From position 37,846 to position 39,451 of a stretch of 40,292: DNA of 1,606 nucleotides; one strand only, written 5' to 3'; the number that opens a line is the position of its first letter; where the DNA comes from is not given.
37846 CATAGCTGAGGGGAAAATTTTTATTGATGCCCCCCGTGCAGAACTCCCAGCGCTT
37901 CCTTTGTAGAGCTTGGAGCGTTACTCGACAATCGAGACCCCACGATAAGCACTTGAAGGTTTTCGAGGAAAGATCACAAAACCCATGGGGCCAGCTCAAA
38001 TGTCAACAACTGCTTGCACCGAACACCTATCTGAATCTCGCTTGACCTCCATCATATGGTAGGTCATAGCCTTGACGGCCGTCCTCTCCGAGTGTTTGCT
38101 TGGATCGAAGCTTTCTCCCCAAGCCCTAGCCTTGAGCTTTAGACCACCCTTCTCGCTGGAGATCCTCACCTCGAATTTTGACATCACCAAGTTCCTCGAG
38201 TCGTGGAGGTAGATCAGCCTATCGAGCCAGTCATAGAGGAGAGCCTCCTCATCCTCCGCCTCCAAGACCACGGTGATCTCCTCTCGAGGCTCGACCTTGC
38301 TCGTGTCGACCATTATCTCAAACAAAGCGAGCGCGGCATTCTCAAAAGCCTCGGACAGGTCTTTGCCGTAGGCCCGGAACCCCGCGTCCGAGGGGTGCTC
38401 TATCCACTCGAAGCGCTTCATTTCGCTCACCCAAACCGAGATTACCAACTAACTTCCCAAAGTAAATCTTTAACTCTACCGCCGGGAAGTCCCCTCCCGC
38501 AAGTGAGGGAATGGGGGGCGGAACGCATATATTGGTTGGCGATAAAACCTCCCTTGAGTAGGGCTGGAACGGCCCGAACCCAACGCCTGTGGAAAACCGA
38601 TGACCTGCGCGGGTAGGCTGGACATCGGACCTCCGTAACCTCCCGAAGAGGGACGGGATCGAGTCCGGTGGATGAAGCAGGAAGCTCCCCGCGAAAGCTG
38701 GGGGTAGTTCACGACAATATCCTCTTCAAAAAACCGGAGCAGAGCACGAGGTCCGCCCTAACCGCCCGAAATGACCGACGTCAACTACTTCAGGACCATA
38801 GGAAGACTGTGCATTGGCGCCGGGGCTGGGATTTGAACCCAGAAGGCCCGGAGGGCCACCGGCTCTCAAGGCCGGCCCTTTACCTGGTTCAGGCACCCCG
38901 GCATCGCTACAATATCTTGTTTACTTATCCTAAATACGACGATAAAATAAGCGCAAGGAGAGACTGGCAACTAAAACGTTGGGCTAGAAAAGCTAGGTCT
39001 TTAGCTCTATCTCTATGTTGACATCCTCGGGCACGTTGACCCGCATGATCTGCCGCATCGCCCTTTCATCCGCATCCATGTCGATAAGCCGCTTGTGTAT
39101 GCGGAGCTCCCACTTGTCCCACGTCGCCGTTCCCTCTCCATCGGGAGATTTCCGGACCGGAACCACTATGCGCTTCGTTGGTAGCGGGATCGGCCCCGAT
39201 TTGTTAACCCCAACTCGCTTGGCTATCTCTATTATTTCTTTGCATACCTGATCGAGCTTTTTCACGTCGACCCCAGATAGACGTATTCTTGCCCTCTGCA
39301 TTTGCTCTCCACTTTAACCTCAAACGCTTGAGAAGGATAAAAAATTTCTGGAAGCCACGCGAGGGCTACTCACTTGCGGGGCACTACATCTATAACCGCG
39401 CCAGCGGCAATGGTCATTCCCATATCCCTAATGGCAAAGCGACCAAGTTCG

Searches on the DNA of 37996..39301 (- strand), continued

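Call 95: search_with_rna_model(model_id=R2, sources=[window, L077], max_evalue=0.01, show_alignments=2)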
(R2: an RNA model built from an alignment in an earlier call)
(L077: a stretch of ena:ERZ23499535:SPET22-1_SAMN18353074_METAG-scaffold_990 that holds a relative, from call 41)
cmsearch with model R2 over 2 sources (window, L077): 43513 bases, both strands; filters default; matches with E-value up to 0.01: 2.
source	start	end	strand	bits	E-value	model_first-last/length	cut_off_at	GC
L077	3090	3209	-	46.4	2.9e-13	1-152/152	no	0.65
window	38558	38712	+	41.7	9.9e-12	1-152/152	no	0.63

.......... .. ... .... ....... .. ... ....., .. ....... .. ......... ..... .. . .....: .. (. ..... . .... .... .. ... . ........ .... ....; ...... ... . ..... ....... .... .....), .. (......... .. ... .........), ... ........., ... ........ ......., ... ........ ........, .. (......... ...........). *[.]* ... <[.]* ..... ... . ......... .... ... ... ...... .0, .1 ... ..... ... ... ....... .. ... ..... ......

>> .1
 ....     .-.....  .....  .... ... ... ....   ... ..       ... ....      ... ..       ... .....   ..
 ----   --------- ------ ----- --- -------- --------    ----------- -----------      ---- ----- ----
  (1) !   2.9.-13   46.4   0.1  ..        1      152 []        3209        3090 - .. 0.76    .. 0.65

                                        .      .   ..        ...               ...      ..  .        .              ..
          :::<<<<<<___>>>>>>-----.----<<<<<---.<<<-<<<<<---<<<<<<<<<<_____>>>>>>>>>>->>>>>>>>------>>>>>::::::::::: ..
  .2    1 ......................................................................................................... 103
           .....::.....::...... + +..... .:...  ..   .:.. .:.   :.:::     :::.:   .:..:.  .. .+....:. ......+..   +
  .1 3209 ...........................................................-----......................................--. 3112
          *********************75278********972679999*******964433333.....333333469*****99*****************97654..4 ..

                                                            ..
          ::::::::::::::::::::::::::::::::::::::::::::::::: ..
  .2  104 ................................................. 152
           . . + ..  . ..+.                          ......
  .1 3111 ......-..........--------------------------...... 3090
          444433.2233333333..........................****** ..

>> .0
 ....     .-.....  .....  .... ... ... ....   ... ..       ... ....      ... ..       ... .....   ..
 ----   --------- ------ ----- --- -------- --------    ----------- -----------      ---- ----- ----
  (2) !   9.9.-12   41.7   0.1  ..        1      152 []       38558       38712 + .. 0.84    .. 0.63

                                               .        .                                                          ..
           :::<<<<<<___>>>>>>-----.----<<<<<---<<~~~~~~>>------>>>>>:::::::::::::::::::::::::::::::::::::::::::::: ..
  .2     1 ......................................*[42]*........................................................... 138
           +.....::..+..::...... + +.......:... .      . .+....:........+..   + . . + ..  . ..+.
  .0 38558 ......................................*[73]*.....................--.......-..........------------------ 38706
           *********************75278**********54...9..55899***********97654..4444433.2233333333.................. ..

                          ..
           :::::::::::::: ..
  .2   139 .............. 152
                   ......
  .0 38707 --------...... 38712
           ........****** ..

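Call 105: search_with_rna_model(model_id=R2, sources=[window, L077, L080, L081, L082, L083, L085, L086, L087, L088, L089, L090], max_evalue=0.0001, make_alignment=true)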
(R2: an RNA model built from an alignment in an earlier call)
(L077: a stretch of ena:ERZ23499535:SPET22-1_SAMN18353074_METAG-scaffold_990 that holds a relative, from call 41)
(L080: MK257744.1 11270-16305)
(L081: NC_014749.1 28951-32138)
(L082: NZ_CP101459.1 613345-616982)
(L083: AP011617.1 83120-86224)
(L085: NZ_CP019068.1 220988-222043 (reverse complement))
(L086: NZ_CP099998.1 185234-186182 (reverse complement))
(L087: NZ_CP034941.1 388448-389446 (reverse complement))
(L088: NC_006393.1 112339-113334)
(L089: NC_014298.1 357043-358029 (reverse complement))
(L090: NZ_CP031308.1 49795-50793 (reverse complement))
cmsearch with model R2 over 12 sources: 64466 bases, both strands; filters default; matches with E-value up to 0.0001: 13.
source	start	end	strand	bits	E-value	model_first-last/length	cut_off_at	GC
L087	503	655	+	163.1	4.7e-51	1-152/152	no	0.62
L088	503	652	+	156.8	5.3e-49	1-152/152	no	0.59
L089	494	643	+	155.3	1.7e-48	1-152/152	no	0.58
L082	3160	3312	-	142.3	2.8e-44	1-152/152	no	0.58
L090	503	648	+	141.5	5.3e-44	1-152/152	no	0.59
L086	400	550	+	138.7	4.2e-43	1-152/152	no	0.62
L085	494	657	+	120.7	2.9e-37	1-152/152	no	0.69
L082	1802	1960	+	113.4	7.3e-35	1-152/152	no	0.6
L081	1556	1686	+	99.3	2.7e-30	1-152/152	no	0.5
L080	2502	2599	+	84.5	1.9e-25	1-152/152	no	0.51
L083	1508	1605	+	82.6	7.6e-25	1-152/152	no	0.49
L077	3090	3209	-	46.4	4.3e-13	1-152/152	no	0.65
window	38558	38712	+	41.7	1.5e-11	1-152/152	no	0.63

Alignment A3: 13 matches aligned to the model, 242 columns, each read 5' to 3' on its own strand. Consensus structure (alignment columns), stored with it:
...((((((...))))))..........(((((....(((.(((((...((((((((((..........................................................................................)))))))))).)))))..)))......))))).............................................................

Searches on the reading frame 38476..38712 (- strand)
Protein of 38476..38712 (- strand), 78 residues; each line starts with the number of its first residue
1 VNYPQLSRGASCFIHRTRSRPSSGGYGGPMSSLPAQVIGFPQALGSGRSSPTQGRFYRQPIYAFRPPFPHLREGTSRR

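Call 35: search_protein_families(library=pfam, proteins=[window:38476-38712:-], max_evalue=0.01)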
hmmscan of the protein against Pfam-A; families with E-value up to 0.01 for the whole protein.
window:38476-38712:- (78 aa): 0 families

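Call 36: find_homologous_proteins(query=window:38476-38712:-, max_evalue=1)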
Query window:38476-38712:-: 2 candidates shared short words with the query, none scored E <= 1.

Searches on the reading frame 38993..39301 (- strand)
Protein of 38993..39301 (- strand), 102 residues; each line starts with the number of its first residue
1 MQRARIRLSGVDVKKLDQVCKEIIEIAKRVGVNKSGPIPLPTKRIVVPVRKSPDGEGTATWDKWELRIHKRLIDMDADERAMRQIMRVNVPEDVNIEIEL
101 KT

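Call 41: find_encoding_contigs(protein=window:38993-39301:-, flank=2500, max_places=10)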
Protein window:38993-39301:- (102 aa): 13 contigs read that carry it; 7 places shown.
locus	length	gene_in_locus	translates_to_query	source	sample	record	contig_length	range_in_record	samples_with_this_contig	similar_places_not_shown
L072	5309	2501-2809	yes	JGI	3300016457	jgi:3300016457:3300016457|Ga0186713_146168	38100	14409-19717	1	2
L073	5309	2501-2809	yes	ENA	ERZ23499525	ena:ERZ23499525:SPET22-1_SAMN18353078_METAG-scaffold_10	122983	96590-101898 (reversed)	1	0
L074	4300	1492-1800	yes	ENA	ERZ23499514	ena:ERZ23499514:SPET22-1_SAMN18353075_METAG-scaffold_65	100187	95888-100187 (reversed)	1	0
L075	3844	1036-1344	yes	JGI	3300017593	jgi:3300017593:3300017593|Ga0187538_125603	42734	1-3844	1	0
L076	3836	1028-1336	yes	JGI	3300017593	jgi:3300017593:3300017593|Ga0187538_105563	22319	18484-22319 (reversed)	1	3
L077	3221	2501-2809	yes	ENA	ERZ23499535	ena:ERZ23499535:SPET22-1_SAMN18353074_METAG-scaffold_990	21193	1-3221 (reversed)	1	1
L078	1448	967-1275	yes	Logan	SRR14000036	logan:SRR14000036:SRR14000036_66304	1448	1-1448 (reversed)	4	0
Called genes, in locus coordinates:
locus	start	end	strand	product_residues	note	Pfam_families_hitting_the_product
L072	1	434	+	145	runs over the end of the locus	PF00164:Ribosom_S12_S23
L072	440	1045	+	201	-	PF00177:Ribosomal_S7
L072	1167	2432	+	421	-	PF00009:GTP_EFTU, PF03144:GTP_EFTU_D2, PF03143:GTP_EFTU_D3, PF22594:GTP-eEF1A_C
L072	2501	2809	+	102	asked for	PF00338:Ribosomal_S10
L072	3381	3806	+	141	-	PF01951:Archease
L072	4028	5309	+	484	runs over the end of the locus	PF01139:RtcB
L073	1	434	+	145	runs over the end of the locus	PF00164:Ribosom_S12_S23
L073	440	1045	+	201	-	PF00177:Ribosomal_S7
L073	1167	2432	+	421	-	PF00009:GTP_EFTU, PF03144:GTP_EFTU_D2, PF03143:GTP_EFTU_D3, PF22594:GTP-eEF1A_C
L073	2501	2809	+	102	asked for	PF00338:Ribosomal_S10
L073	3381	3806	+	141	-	PF01951:Archease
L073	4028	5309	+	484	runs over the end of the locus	PF01139:RtcB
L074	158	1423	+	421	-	PF00009:GTP_EFTU, PF03144:GTP_EFTU_D2, PF03143:GTP_EFTU_D3, PF22594:GTP-eEF1A_C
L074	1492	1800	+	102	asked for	PF00338:Ribosomal_S10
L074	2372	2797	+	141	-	PF01951:Archease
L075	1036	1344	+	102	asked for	PF00338:Ribosomal_S10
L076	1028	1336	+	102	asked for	PF00338:Ribosomal_S10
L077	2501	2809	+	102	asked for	PF00338:Ribosomal_S10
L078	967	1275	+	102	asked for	PF00338:Ribosomal_S10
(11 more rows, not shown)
